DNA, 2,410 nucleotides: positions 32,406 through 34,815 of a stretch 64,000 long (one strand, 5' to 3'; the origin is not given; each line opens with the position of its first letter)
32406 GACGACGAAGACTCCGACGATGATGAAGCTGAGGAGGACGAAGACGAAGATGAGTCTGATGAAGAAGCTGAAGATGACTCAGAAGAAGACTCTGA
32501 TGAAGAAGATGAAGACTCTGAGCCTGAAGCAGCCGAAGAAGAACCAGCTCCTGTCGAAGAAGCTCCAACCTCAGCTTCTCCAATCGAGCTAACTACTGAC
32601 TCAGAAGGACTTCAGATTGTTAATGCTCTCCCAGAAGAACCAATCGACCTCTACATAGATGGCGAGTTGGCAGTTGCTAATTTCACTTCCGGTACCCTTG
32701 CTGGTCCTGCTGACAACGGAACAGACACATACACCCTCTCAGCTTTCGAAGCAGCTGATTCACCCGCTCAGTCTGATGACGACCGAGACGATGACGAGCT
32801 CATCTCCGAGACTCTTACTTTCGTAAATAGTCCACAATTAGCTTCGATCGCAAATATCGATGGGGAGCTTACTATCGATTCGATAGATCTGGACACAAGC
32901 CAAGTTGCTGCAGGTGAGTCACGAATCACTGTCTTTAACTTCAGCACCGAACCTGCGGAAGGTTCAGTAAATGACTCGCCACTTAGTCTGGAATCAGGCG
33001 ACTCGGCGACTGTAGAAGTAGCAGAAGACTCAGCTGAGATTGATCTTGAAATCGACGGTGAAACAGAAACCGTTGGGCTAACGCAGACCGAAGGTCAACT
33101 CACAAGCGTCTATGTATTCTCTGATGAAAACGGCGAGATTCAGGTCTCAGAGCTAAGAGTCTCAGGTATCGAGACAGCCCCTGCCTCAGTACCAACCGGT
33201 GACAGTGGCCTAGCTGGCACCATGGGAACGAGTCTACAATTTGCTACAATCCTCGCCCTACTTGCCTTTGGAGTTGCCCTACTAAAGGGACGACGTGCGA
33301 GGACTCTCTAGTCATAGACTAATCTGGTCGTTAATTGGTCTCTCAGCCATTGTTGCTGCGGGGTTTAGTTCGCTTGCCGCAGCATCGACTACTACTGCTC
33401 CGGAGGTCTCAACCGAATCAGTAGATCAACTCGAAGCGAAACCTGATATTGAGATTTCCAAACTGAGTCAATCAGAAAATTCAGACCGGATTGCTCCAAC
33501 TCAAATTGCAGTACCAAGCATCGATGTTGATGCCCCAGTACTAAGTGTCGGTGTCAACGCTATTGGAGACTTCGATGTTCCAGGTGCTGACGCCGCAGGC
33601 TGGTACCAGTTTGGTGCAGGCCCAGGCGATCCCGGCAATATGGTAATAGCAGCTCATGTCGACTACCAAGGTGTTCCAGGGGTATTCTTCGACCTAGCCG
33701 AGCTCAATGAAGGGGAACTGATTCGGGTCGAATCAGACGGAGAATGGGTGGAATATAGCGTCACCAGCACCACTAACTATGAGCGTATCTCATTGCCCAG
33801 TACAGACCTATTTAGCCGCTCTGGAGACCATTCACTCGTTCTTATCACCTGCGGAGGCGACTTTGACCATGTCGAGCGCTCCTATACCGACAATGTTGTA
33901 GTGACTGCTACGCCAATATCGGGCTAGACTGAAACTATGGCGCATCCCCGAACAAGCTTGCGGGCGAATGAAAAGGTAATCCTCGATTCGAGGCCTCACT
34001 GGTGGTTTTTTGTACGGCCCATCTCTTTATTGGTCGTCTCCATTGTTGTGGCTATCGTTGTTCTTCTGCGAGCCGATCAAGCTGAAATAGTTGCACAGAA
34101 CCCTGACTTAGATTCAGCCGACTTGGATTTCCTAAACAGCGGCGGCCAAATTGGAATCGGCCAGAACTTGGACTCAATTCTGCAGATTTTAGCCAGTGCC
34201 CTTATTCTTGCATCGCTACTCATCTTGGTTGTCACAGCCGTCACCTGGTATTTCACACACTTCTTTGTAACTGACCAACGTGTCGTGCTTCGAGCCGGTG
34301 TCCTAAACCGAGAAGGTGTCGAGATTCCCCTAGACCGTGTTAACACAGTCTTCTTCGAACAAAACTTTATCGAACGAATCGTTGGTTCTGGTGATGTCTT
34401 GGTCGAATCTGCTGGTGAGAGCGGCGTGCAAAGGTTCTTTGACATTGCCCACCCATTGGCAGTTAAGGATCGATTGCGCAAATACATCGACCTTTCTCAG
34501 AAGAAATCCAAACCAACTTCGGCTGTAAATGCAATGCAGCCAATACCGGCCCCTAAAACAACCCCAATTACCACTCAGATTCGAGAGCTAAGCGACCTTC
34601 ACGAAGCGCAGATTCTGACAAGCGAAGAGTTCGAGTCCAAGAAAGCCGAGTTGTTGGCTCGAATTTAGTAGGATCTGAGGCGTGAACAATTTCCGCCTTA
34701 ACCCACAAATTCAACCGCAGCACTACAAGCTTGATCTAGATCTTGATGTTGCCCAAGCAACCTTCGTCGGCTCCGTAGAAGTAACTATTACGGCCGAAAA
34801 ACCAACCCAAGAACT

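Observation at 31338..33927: Candidate cell-wall-tethered receptor: kinase-TM-DUF4397-VPTG protein with its own class F sortase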

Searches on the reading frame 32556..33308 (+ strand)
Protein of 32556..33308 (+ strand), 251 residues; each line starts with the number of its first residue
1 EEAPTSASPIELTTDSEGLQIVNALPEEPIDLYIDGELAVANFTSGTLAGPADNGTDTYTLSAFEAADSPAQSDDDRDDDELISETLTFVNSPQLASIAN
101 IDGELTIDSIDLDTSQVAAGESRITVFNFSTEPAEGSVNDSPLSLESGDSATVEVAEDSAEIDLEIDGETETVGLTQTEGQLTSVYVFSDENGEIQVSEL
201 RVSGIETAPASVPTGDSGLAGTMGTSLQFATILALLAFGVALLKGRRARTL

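Call 12: find_homologous_proteins(query=window:32556-33308:+, max_evalue=0.001)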
Query seq(251 aa): 2074 candidates shared short words with the query, none scored E <= 0.001.

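Call 46: find_homologous_proteins(query=A3, max_evalue=0.001)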
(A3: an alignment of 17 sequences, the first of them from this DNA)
Query A3 (17 sequences) (250 aa, profile of the alignment): 16 proteins with E <= 0.001 among 8000 candidates.
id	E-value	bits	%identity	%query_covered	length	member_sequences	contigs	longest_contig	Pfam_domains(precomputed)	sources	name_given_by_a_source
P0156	1.6e-88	315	33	94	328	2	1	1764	PF14344.13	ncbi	ncbi:MAG: DUF4397 domain-containing protein, partial [Acidimicrobiales bacterium]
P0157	4.2e-50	189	31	86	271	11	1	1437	PF14344.13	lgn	-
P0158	2.8e-49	186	31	87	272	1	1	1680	PF14344.13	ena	-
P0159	3.1e-46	176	25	82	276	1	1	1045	PF14344.13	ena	-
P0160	5.6e-46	175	29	93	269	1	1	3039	PF14344.13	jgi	jgi:hypothetical protein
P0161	1.2e-45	174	29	91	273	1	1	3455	PF14344.13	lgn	-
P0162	1.3e-45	174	25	82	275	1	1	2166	PF14344.13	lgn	-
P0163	4.1e-45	173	30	84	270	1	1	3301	PF14344.13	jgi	jgi:hypothetical protein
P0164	2.1e-44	170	28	83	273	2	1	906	PF14344.13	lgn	-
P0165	7.8e-44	168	30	87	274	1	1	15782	PF14344.13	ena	-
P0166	1.1e-43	168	31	85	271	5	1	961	PF14344.13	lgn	-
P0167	6.7e-43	165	27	84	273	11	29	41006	PF14344.13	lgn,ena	-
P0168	1.9e-40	157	24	87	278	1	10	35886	PF14344.13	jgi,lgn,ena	-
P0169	5.6e-40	156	30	81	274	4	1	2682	PF14344.13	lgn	-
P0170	5.4e-5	41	24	29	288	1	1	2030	PF14344.13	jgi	jgi:Domain of unknown function (DUF4397)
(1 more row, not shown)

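Call 49: find_encoding_contigs(protein=P0167, flank=4000, max_places=3)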
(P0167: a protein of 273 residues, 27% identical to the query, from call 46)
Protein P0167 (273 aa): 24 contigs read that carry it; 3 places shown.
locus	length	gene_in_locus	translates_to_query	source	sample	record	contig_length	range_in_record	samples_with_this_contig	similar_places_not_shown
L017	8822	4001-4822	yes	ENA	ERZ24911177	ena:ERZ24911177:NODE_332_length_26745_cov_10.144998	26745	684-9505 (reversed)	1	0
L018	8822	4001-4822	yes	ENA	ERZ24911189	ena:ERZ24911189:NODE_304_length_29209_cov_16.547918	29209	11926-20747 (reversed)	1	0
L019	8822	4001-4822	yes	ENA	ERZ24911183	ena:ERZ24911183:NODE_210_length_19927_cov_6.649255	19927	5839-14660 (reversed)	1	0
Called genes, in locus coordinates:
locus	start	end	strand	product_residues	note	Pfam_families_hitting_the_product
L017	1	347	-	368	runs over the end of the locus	PF01497:Peripla_BP_2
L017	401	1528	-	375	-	PF01032:FecCD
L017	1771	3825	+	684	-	-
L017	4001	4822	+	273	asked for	PF14344:DUF4397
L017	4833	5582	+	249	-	PF04203:Sortase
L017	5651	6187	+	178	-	PF04542:Sigma70_r2, PF08281:Sigma70_r4_2, PF04545:Sigma70_r4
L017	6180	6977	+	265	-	PF10099:RskA_C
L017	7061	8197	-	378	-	PF01408:GFO_IDH_MocA, PF22725:GFO_IDH_MocA_C3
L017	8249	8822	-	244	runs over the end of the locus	PF01261:AP_endonuc_2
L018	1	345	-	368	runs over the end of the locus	PF01497:Peripla_BP_2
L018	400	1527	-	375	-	PF01032:FecCD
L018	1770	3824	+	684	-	-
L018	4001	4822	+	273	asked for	PF14344:DUF4397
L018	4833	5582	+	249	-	PF04203:Sortase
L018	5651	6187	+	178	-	PF04542:Sigma70_r2, PF08281:Sigma70_r4_2, PF04545:Sigma70_r4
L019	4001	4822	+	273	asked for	PF14344:DUF4397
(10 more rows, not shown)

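Call 50: find_encoding_contigs(protein=P0168, flank=4000, max_places=3)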
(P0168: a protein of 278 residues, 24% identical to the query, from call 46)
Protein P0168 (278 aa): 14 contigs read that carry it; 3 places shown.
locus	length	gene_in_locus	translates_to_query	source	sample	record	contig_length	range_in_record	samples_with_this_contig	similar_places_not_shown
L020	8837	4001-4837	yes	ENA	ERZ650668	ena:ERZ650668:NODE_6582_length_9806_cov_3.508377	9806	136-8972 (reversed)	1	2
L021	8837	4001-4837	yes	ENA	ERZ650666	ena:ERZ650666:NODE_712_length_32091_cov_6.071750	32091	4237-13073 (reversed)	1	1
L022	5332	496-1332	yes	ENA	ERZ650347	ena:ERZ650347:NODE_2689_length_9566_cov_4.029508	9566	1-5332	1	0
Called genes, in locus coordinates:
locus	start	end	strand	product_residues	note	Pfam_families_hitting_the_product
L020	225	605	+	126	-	-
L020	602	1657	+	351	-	PF08240:ADH_N, PF01262:AlaDh_PNT_C (faint), PF00107:ADH_zinc_N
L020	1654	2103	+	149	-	PF00258:Flavodoxin_1 (weak), PF12641:Flavodoxin_3 (weak), PF12724:Flavodoxin_5 (weak)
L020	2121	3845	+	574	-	PF14333:DUF4389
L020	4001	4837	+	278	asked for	PF14344:DUF4397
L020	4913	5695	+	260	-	PF04203:Sortase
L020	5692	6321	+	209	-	PF04542:Sigma70_r2, PF08281:Sigma70_r4_2, PF04545:Sigma70_r4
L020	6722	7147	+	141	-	PF10099:RskA_C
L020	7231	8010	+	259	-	PF00106:adh_short, PF13561:adh_short_C2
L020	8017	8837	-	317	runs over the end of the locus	?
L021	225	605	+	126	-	-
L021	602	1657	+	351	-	PF08240:ADH_N, PF01262:AlaDh_PNT_C (faint), PF00107:ADH_zinc_N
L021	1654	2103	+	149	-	PF00258:Flavodoxin_1 (weak), PF12641:Flavodoxin_3 (weak), PF12724:Flavodoxin_5 (weak)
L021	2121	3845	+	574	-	PF14333:DUF4389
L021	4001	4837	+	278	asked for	PF14344:DUF4397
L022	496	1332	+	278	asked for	PF14344:DUF4397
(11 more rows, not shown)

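Call 58: predict_structure(alignment_id=A4)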
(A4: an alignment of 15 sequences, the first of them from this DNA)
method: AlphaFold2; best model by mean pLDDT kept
length: 250 residues; sequences in the alignment: 15
mean_pLDDT: 85.7   pTM: 0.74
mean pLDDT of the five models: 85.7, 85.6, 84.4, 84.1, 83.6
residues with pLDDT >= 90: 150; 70-90: 59; 50-70: 37; < 50: 4
segments of 3 or more residues with pLDDT < 50: none
pLDDT, mean of each block of 10 residues (from residue 1): 63 77 90 96 90 84 97 98 91 87 90 91 95 97 96 95 96 95 92 91 76 56 58 78 61
secondary structure, 60 per line:
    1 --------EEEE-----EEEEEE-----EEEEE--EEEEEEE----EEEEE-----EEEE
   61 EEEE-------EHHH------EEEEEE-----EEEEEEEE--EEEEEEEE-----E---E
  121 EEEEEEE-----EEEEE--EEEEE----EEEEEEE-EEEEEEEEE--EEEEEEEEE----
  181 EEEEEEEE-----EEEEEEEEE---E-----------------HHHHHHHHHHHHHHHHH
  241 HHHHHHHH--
elements in order: E9-12 E18-23 E29-33 E36-42 E47-51 E57-64 E82-87 E93-100 E103-110 E120-127 E133-137 E140-144 E149-155 E157-165 E168-176 E181-188 E194-202 H224-248

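Call 61: fold_search(model_id=the predicted structure, library=pdb)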
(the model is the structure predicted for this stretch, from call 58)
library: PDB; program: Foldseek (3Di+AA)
matches with E <= 10: 1090; with E <= 0.001: 12
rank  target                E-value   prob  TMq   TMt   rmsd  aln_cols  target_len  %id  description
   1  7nqk_A                4.5e-07  1.00  0.46  0.20   7.5       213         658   13  Cryo-EM structure of the mammalian peptide transporter PepT2 (released 2021-07-07)
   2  5a9i_A                6.6e-07  1.00  0.45  0.55   5.7       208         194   11  Crystal structure of the extracellular domain of PepT2 (released 2015-09-09)
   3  5a9d_A                1.8e-06  1.00  0.31  0.40  14.6       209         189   10  Crystal structure of the extracellular domain of PepT1 (released 2015-09-09)
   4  7pmx_A                4.3e-06  1.00  0.46  0.20   5.7       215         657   10  HsPepT1 bound to Ala-Phe in the outward facing open conformation (released 2021-10-20)
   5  5a9h                  5.1e-06  1.00  0.43  0.53   5.9       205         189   15  Crystal structure of the extracellular domain of PepT2 (released 2015-09-09)
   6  7s8u                  1.0e-05  1.00  0.46  0.20   6.2       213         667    9  Cryo-EM structure of a mammalian peptide transporter (PepT1/slc15a1) in nanodisc (released 2022-07-20)
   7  7pmy_A                1.2e-05  1.00  0.45  0.19   8.1       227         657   10  HsPepT2 bound to Ala-Phe in the inward facing partially occluded conformation (released 2021-10-20)
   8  7pmw_A                2.0e-05  1.00  0.43  0.20   6.2       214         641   10  HsPepT1 bound to Ala-Phe in the outward facing occluded conformation (released 2021-10-20)
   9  4gpv_B                6.2e-05  0.97  0.20  0.16  18.8       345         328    8  Crystal structure of a putative cell adhesion protein (BACEGG_00536) from Bacteroides eggerthii DSM 20697 at 1.67 A re (released 2012-09-19)
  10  4gpv_A                1.0e-04  0.95  0.20  0.16  18.7       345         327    8  Crystal structure of a putative cell adhesion protein (BACEGG_00536) from Bacteroides eggerthii DSM 20697 at 1.67 A re (released 2012-09-19)
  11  4k4k_A                5.4e-04  0.99  0.25  0.25  16.9       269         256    8  Crystal structure of a putative cell adhesion protein (BACUNI_00621) from Bacteroides uniformis ATCC 8492 at 1.67 A re (released 2013-05-01)
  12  4k4k_B                5.7e-04  0.99  0.26  0.25  17.1       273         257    8  Crystal structure of a putative cell adhesion protein (BACUNI_00621) from Bacteroides uniformis ATCC 8492 at 1.67 A re (released 2013-05-01)
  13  8jl4_A                1.2e-03  1.00  0.28  0.15   7.2       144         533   11  membrane proteins (released 2024-05-22)
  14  6czt_MODEL_1_A        1.6e-03  1.00  0.27  0.70   3.2        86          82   14  CS-rosetta determined structures of the N-terminal domain of AlgF from P. aeruginosa (released 2019-04-17)
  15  8vlv_A                1.7e-03  1.00  0.30  0.16   7.5       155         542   12  Cryo-EM structure of human HGSNAT in inactive state (released 2024-06-26)
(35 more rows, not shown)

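Call 75: find_related_loci(query=A5, collection=metagenome_contigs, flank=4000)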
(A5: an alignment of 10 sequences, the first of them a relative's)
Query A5 (273 aa) in metagenome_contigs; peptide patterns used: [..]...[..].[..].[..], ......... (x = any residue, [..] = any of these).
600 stretches matched a pattern (row limit reached: there are more); 330 encode a relative of the query (tblastn E <= 1e-3); the best 80 are kept; 80 distinct loci.
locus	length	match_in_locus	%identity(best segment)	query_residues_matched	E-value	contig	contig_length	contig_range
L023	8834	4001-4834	72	1-273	3e-116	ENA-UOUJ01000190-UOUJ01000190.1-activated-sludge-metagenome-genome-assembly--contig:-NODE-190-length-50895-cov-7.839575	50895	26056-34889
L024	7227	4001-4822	67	1-273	1e-99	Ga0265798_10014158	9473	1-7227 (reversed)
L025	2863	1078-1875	61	1-268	1e-93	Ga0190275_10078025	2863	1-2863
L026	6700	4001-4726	65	1-245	4e-90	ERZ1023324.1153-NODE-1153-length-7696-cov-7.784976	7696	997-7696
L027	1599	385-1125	63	1-245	1e-94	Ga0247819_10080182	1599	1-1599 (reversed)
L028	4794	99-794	64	35-261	2e-88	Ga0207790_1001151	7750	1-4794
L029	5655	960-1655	64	35-261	5e-88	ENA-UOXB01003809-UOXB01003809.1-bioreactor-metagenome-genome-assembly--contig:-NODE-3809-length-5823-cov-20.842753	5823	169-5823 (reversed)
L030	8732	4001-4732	61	11-251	1e-87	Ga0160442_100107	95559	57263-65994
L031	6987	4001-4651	67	22-239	2e-84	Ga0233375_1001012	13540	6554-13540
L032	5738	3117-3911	61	12-273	7e-84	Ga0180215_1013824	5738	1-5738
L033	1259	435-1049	67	33-237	2e-88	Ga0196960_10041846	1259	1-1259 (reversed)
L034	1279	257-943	65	34-259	5e-88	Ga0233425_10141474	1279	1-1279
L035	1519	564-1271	57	37-273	7e-86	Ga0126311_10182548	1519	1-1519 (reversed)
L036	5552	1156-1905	56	1-249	1e-80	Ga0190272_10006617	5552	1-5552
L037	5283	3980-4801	53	1-272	8e-80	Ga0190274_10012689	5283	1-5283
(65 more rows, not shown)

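Call 80: search_protein_families(library=ncbifam, proteins=[L017:4833-5579:+, L020:4913-5692:+, L017:5651-6184:+, L017:6180-6974:+], max_evalue=0.00001)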
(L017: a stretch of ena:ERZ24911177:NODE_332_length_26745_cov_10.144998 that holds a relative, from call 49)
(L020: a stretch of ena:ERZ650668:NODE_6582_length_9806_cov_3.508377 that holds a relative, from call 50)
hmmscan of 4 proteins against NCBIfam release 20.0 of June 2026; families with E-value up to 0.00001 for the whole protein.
L017:4833-5579:+ (249 aa): 1 family
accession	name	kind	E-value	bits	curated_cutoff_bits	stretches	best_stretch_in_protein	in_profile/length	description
NF033748.1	class_F_sortase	subfamily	4.1e-29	101.2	166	1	101-246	7-152/155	class F sortase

L020:4913-5692:+ (260 aa): 1 family
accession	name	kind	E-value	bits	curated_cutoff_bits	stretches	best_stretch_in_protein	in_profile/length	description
NF033748.1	class_F_sortase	subfamily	1.1e-36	125.8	166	1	115-257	9-152/155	class F sortase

L017:5651-6184:+ (178 aa): 71 families (the best 25 are shown)
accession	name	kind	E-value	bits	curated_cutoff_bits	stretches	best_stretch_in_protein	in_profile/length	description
NF009172.0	PRK12519.1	subfamily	1.9e-32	112.4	222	1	4-174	15-190/194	RNA polymerase sigma factor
NF007228.0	PRK09646.1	subfamily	9.3e-27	93.9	226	1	6-176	18-193/194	ECF RNA polymerase sigma factor SigK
TIGR02937.1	sigma70-ECF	superfamily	9.6e-27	93.6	42.9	1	18-173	1-165/165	sigma-70 family RNA polymerase sigma factor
NF007227.0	PRK09645.1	subfamily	2.4e-26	92.7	202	1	18-174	13-171/177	sigma-70 family RNA polymerase sigma factor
TIGR02983.1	SigE-fam_strep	subfamily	1.2e-25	90.3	141.55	1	20-174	8-159/162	SigE family RNA polymerase sigma factor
NF009166.1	PRK12513.1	equivalog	6.2e-23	81.5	206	1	3-174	7-187/193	RNA polymerase sigma factor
NF007225.0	PRK09643.1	equivalog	1.1e-22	80.8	190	1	4-175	13-184/204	RNA polymerase sigma factor SigM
NF009186.0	PRK12534.1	equivalog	7.4e-22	78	267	1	10-174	17-186/187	RNA polymerase sigma factor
NF009195.0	PRK12543.1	subfamily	7.5e-22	77.7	197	1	7-175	9-180/192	RNA polymerase sigma factor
NF009189.0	PRK12537.1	equivalog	3.2e-21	75.6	261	1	12-173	17-181/182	RNA polymerase sigma factor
NF009171.0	PRK12518.1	equivalog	5.5e-20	72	208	1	3-174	12-185/191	RNA polymerase sigma factor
NF004113.0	PRK05602.1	equivalog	7.5e-20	71.4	208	1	3-175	30-203/211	RNA polymerase sigma factor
TIGR02985.1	Sig70_bacteroi1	subfamily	2.3e-19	70.2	126.4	1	21-173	4-162/162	RNA polymerase sigma-70 factor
NF007223.0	PRK09641.1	equivalog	1e-18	67.8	209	1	11-174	11-185/187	RNA polymerase sigma factor SigW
NF007229.0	PRK09647.1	equivalog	3.6e-18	65.7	265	1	21-176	47-205/220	RNA polymerase sigma factor SigE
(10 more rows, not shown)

L017:6180-6974:+ (265 aa): 2 families
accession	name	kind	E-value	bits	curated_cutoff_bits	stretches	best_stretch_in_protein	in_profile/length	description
NF052375.1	antisigma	equivalog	1.2e-22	81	100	1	29-240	18-205/217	anti-sigma factor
NF010501.0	PRK13920.1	subfamily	1.7e-10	40.9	225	1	32-227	27-187/213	putative anti-sigmaE protein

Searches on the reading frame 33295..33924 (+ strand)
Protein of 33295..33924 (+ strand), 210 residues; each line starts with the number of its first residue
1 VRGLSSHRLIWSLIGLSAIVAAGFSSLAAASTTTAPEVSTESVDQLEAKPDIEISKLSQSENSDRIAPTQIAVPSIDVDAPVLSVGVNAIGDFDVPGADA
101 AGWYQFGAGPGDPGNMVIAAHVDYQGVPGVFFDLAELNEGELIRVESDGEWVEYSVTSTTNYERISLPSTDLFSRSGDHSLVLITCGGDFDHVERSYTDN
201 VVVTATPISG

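Call 3: search_protein_families(library=pfam, proteins=[window:33295-33924:+], max_evalue=1)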
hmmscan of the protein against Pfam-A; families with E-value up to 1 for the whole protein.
window:33295-33924:+ (210 aa): 2 families
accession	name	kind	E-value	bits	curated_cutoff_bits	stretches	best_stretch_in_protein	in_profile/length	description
PF04203.18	Sortase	-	1.7e-22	79.9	26.6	1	71-207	1-124/125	Sortase domain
PF18358.7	Tudor_4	-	0.19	11.8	25.8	1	137-157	1-21/50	Histone methyltransferase Tudor domain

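Call 4: search_protein_families(library=ncbifam, proteins=[window:33295-33924:+], max_evalue=1)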
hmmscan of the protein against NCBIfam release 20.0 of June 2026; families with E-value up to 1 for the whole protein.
window:33295-33924:+ (210 aa): 8 families
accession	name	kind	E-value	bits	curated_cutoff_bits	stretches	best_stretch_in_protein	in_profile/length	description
NF033748.1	class_F_sortase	subfamily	1.8e-39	134.9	166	1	61-206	4-153/155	class F sortase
NF033747.1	class_E_sortase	subfamily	1.7e-10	41.1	160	1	59-195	64-198/211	class E sortase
TIGR01076.1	sortase_fam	subfamily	4.1e-08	33.1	39.35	1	71-187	3-112/136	sortase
TIGR03784.1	marine_sortase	equivalog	2.6e-07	30.4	158.25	1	101-204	78-173/174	class GN sortase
NF058671.1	sortase_SrtD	exception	7.1e-05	22.6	140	1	13-186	7-168/187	class D sortase, LPxTATN-specific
NF033745.1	class_C_sortase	subfamily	0.00026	20.8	160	1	111-186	132-204/220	class C sortase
NF033746.1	class_D_sortase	subfamily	0.0026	17.6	165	1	100-193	36-120/135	class D sortase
NF033788.1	HTH_metalloreg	subfamily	0.14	12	55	1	133-158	45-70/77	metalloregulator ArsR/SmtB family transcription factor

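Call 81: search_protein_families(library=padloc, proteins=[window:33295-33924:+], max_evalue=0.001)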
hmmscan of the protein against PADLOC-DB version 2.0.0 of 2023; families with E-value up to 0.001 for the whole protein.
window:33295-33924:+ (210 aa): 0 families

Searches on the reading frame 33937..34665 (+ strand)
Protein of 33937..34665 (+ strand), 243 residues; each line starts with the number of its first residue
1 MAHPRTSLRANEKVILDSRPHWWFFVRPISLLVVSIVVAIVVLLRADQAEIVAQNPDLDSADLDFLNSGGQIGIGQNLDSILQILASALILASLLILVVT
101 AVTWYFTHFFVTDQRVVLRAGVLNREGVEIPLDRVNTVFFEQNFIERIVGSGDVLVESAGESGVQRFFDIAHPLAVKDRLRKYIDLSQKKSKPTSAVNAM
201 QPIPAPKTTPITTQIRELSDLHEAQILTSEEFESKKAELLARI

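Call 3: search_protein_families(library=pfam, proteins=[window:33937-34665:+], max_evalue=1)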
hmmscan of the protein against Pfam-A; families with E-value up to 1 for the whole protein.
window:33937-34665:+ (243 aa): 5 families
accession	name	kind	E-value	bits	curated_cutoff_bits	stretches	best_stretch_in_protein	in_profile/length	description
PF03703.20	bPH_2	-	4.2e-18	65.8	22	1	104-179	1-77/78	Bacterial PH domain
PF09851.14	SHOCT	-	3.6e-06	27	27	1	213-240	1-28/28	Short C-terminal domain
PF04923.17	Ninjurin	-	0.0082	16.5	26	0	13-42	28-57/102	Ninjurin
PF05120.17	GvpG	-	0.012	16.2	30.6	1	209-243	31-65/67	Gas vesicle protein G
PF14470.12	bPH_3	-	0.16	12.9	23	1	106-144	22-62/95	Bacterial PH domain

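Call 4: search_protein_families(library=ncbifam, proteins=[window:33937-34665:+], max_evalue=1)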
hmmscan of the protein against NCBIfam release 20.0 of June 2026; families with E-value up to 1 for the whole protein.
window:33937-34665:+ (243 aa): 1 family
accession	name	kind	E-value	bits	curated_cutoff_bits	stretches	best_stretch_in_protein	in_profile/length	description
NF040894.1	puhB_PGC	equivalog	3.4e-06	27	110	1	73-160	64-146/176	photosynthetic complex putative assembly protein PuhB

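Call 81: search_protein_families(library=padloc, proteins=[window:33937-34665:+], max_evalue=0.001)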
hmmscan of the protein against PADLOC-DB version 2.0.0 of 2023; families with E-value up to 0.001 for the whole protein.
window:33937-34665:+ (243 aa): 0 families
